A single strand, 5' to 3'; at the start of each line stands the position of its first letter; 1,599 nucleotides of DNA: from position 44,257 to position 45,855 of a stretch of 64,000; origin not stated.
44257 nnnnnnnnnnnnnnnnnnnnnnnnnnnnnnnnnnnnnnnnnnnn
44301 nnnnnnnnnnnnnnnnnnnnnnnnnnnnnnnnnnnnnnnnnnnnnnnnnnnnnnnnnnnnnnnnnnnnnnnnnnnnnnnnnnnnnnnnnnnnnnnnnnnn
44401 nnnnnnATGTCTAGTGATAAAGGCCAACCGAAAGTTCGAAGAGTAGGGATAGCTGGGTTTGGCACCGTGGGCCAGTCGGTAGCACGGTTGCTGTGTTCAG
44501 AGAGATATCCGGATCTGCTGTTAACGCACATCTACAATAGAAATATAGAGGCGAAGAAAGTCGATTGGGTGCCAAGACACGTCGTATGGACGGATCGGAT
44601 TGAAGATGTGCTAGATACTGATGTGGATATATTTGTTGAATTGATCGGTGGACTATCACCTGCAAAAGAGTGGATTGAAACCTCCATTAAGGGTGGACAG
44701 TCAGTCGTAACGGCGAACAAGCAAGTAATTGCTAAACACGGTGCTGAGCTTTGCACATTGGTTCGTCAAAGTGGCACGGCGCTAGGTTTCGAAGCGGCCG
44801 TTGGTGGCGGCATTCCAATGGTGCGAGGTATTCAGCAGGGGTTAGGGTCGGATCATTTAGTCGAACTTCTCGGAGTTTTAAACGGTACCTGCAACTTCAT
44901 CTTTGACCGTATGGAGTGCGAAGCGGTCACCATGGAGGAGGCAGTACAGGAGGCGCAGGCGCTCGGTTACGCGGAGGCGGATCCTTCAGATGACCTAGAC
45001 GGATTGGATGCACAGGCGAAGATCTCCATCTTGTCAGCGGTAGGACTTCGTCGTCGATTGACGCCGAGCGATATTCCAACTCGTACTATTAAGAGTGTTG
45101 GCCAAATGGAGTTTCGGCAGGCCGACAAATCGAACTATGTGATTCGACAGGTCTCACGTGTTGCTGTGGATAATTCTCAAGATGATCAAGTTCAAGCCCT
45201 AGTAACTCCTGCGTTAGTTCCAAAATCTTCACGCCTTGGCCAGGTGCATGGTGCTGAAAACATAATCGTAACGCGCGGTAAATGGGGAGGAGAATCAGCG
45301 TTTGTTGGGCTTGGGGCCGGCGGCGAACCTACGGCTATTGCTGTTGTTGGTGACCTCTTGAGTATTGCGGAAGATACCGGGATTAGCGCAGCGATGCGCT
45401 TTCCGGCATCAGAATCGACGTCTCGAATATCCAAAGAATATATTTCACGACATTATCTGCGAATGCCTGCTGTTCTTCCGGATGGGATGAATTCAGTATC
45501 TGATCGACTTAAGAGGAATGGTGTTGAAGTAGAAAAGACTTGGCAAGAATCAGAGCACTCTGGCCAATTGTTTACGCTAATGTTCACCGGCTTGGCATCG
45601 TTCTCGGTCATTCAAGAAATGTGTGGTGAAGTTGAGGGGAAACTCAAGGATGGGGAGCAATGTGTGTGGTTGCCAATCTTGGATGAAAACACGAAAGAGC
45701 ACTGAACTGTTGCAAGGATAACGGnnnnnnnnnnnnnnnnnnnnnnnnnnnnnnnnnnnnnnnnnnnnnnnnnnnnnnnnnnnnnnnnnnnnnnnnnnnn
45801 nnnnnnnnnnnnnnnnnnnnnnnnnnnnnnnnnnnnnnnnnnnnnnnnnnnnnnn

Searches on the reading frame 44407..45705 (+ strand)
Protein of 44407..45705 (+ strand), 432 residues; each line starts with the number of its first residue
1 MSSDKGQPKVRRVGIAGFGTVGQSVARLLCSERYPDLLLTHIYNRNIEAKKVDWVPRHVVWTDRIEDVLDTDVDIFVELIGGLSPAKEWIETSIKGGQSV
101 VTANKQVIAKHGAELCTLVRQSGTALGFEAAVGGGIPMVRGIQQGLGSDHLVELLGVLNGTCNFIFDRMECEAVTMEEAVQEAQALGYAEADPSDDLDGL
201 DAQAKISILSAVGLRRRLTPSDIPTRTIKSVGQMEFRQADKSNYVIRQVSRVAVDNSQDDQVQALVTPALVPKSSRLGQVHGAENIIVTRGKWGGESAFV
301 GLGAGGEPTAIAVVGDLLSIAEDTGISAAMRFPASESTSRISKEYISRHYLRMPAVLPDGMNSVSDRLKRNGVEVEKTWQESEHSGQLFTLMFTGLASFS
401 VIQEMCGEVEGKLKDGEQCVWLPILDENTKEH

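Call 8: search_protein_families(library=pfam, proteins=[window:44407-45705:+])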
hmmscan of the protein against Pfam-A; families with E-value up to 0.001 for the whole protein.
window:44407-45705:+ (432 aa): 2 families
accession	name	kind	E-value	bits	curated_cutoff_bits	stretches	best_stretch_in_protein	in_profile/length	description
PF00742.24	Homoserine_dh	-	9.5e-49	166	22.9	1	137-318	1-173/173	Homoserine dehydrogenase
PF03447.22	NAD_binding_3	-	1.3e-12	48.9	24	1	17-127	1-114/116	Homoserine dehydrogenase, NAD binding domain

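Call 9: find_homologous_proteins(query=window:44407-45705:+, max_evalue=1e-30)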
Query window:44407-45705:+ (432 aa): 7788 proteins with E <= 1e-30 among 8000 candidates; the best 120 are listed.
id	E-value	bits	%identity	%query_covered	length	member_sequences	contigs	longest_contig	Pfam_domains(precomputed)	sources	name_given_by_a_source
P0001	6.8e-284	959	100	100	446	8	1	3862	PF00742.25,PF03447.23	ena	-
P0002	4.0e-255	864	90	100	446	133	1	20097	PF00742.25,PF03447.23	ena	-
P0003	3.9e-130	453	52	96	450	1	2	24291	PF00742.25,PF03447.23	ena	-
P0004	4.5e-126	439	51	97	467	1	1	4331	PF00742.25,PF03447.23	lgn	-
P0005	2.0e-118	414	49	97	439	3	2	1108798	PF01842.32,PF00742.25,PF03447.23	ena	-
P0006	7.2e-117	409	51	90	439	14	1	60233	PF22629.3,PF01842.32,PF00742.25,PF03447.23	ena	-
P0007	8.9e-117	409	49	96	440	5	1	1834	PF01842.32,PF00742.25,PF03447.23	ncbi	-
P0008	2.3e-116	407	49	96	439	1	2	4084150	PF01842.32,PF00742.25,PF03447.23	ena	-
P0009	3.9e-116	407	49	96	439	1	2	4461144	PF01842.32,PF00742.25,PF03447.23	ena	-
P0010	7.8e-116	406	49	97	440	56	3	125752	PF01842.32,PF00742.25,PF03447.23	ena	-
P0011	1.7e-115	405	49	96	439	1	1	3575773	PF01842.32,PF00742.25,PF03447.23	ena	-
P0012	2.0e-115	404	49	96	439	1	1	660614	PF01842.32,PF00742.25,PF03447.23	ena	-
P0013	7.4e-115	402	50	96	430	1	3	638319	PF01842.32,PF00742.25,PF03447.23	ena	-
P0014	8.4e-115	402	48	97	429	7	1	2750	PF01842.32,PF00742.25,PF03447.23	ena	-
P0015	9.0e-114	399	49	98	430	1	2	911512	PF01842.32,PF00742.25,PF03447.23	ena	-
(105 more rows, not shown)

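Call 10: find_encoding_contigs(protein=P0002, flank=6000, max_places=6)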
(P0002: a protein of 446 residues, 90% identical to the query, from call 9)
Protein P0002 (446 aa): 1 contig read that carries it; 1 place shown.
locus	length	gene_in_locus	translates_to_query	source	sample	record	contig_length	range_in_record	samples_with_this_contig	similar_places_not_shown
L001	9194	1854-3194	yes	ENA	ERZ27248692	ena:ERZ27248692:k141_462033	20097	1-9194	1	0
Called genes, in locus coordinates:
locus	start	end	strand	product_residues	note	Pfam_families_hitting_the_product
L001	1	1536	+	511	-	?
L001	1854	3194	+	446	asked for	PF03447:NAD_binding_3, PF00742:Homoserine_dh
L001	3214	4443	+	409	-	PF00291:PALP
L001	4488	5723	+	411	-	PF04455:Saccharop_dh_N, PF21571:ArgZ-like_C_1st, PF21570:ArgZ-like_C_2nd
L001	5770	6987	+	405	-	PF00696:AA_kinase, PF01842:ACT, PF22468:ACT_9, PF13840:ACT_7, PF22468:ACT_9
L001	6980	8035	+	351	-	PF01118:Semialdhyde_dh, PF02774:Semialdhyde_dhC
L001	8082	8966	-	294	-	PF00892:EamA, PF10639:TMEM234 (faint), PF00892:EamA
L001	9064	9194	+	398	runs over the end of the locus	PF01380:SIS (faint)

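Call 11: find_encoding_contigs(protein=P0003, flank=6000, max_places=4)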
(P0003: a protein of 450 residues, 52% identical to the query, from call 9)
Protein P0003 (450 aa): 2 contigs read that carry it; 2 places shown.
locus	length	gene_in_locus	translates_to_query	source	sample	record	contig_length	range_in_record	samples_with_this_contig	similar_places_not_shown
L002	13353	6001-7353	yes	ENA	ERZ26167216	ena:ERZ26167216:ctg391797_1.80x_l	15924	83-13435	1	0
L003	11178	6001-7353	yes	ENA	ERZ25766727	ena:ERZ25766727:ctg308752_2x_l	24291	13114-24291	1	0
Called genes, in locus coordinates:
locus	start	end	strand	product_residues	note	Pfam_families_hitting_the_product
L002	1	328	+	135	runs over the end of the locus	?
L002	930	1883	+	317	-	PF00005:ABC_tran, PF13304:AAA_21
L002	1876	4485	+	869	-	PF02230:Abhydrolase_2 (faint), PF10503:Esterase_PHB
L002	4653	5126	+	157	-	PF08327:AHSA1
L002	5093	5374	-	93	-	-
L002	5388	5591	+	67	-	-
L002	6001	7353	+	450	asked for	PF03447:NAD_binding_3, PF00742:Homoserine_dh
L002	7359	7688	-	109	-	-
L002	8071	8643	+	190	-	PF00291:PALP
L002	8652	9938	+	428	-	PF04455:Saccharop_dh_N, PF21571:ArgZ-like_C_1st, PF21570:ArgZ-like_C_2nd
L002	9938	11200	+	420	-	PF00696:AA_kinase, PF01842:ACT, PF22468:ACT_9, PF13840:ACT_7, PF22468:ACT_9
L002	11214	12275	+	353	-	PF01118:Semialdhyde_dh, PF02774:Semialdhyde_dhC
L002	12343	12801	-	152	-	PF07883:Cupin_2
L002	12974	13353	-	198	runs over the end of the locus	PF00160:Pro_isomerase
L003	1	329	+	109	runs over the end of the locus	-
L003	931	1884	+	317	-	PF00005:ABC_tran, PF13304:AAA_21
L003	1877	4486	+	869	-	PF02230:Abhydrolase_2 (faint), PF10503:Esterase_PHB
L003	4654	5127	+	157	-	PF08327:AHSA1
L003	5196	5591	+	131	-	-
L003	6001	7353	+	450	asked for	PF03447:NAD_binding_3, PF00742:Homoserine_dh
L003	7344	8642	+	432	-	PF00291:PALP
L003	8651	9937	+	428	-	PF04455:Saccharop_dh_N, PF21571:ArgZ-like_C_1st, PF21570:ArgZ-like_C_2nd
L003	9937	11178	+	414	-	?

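Call 12: find_encoding_contigs(protein=P0004, flank=6000, max_places=4)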
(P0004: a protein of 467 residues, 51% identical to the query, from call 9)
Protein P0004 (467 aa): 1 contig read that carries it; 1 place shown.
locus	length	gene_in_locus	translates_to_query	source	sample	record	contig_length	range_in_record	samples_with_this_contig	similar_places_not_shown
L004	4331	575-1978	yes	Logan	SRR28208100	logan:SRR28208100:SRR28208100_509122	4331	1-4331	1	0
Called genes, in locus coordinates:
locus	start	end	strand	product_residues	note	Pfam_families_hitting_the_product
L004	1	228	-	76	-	?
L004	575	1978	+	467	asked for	PF03447:NAD_binding_3, PF00742:Homoserine_dh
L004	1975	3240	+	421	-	PF00291:PALP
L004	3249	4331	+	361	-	?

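Call 18: find_related_loci(query=A1, collection=genome_contigs, flank=3000)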
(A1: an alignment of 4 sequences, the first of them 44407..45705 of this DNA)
Query A1 (432 aa) in genome_contigs; peptide patterns used: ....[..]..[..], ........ (x = any residue, [..] = any of these).
272 stretches matched a pattern; 247 encode a relative of the query (tblastn E <= 1e-3); the best 80 are kept; 80 distinct loci.
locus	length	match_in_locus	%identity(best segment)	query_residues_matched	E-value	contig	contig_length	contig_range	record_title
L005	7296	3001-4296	91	1-432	0e+0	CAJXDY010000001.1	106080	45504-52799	MAG TPA_asm: uncultured Acidobacteria bacterium isolate ERR599008_bin.42_MetaBAT_v2.12.1_MAG genome assembly, contig: NO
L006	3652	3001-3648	91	1-216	4e-129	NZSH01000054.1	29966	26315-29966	MAG: Woeseiaceae bacterium isolate EAC2037 15449, whole genome shotgun sequence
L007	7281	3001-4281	46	1-427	1e-116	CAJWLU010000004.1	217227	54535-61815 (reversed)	MAG TPA_asm: uncultured Acidobacteria bacterium isolate ERR599156_bin.188_MetaBAT_v2.12.1_MAG genome assembly, contig: N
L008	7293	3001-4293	47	1-431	1e-116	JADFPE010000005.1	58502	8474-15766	MAG: Acidobacteria bacterium isolate B71T1B8 B71T1B8_NODE683, whole genome shotgun sequence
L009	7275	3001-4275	47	1-425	8e-116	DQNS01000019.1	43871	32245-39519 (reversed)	MAG TPA_asm: Acidobacteria bacterium isolate SZUA-1123 k95_928016, whole genome shotgun sequence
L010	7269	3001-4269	44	12-432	1e-115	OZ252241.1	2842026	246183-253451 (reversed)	MAG: Vicinamibacterales bacterium isolate 2064dafd-9b2a-4308-b7d3-9406566bb03f genome assembly, chromosome: 1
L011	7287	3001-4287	45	3-430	4e-114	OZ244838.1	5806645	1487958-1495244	MAG: Vicinamibacterales bacterium isolate 9acdbeb3-a231-4dbc-ad07-da4441d3703d genome assembly, chromosome: 1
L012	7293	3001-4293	44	1-430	1e-113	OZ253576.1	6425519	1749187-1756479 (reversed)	MAG: Vicinamibacterales bacterium isolate 6a0cd737-ee79-44fe-98ec-e457d3034484 genome assembly, chromosome: 1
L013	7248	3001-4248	46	9-425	6e-114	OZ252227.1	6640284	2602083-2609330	MAG: Vicinamibacterales bacterium isolate cd9bc89c-c98a-4b3d-bcbe-5a790f0e95a9 genome assembly, chromosome: 1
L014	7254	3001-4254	46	8-426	3e-113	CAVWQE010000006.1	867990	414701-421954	MAG: uncultured Acidobacteriota bacterium isolate MFD04967.bin.1.175 genome assembly, contig: contig_45067, whole genome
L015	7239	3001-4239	46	13-425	2e-112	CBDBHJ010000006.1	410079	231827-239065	MAG: Vicinamibacterales bacterium isolate db78679f-f154-44b7-a74e-8fa7166f3ec5 genome assembly, contig: contig_6, whole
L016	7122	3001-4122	49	6-381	2e-112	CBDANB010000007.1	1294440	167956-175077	MAG: Vicinamibacterales bacterium isolate e7e54c47-8cb3-4bb4-a26e-21fc1c968279 genome assembly, contig: contig_7, whole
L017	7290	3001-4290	46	1-432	4e-111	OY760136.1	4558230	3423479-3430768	MAG: Vicinamibacterales bacterium isolate f9e760c9-8bbe-4e76-9a0a-40d6f1fb97b8 genome assembly, chromosome: 1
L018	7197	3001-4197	46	13-410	2e-110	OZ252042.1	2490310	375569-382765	MAG: Vicinamibacterales bacterium isolate b9647b32-f442-4127-8d5a-5878b2b4265b genome assembly, chromosome: 1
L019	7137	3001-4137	48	13-394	6e-110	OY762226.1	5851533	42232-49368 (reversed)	MAG: Vicinamibacterales bacterium isolate 0d5134ca-f8ab-4963-ab29-a032ed897002 genome assembly, chromosome: 1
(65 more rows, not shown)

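Call 75: search_protein_families(library=ncbifam, proteins=[window:44407-45705:+], max_evalue=0.00001)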
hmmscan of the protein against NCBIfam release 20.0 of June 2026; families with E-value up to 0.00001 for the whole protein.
window:44407-45705:+ (432 aa): 7 families
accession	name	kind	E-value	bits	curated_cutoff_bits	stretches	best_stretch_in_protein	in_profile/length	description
NF004976.0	PRK06349.1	subfamily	1.8e-100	337.1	205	1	12-409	6-411/430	homoserine dehydrogenase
NF004912.0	PRK06270.1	equivalog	9.4e-62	209.4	373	1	41-323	59-339/343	homoserine dehydrogenase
NF006235.0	PRK08374.1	equivalog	6.5e-42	143.8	451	1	66-320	85-328/336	homoserine dehydrogenase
NF005290.0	PRK06813.1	equivalog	3.2e-28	98.7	286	1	84-320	102-336/346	homoserine dehydrogenase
NF006959.0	PRK09436.1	equivalog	2.8e-25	88.5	726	1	92-322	566-814/819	bifunctional aspartate kinase/homoserine dehydrogenase I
NF005002.0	PRK06392.1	equivalog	5.7e-20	71.5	296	1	65-231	77-245/329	homoserine dehydrogenase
NF007003.0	PRK09466.1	subfamily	1e-16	60.6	582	1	96-210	564-681/810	bifunctional aspartate kinase/homoserine dehydrogenase II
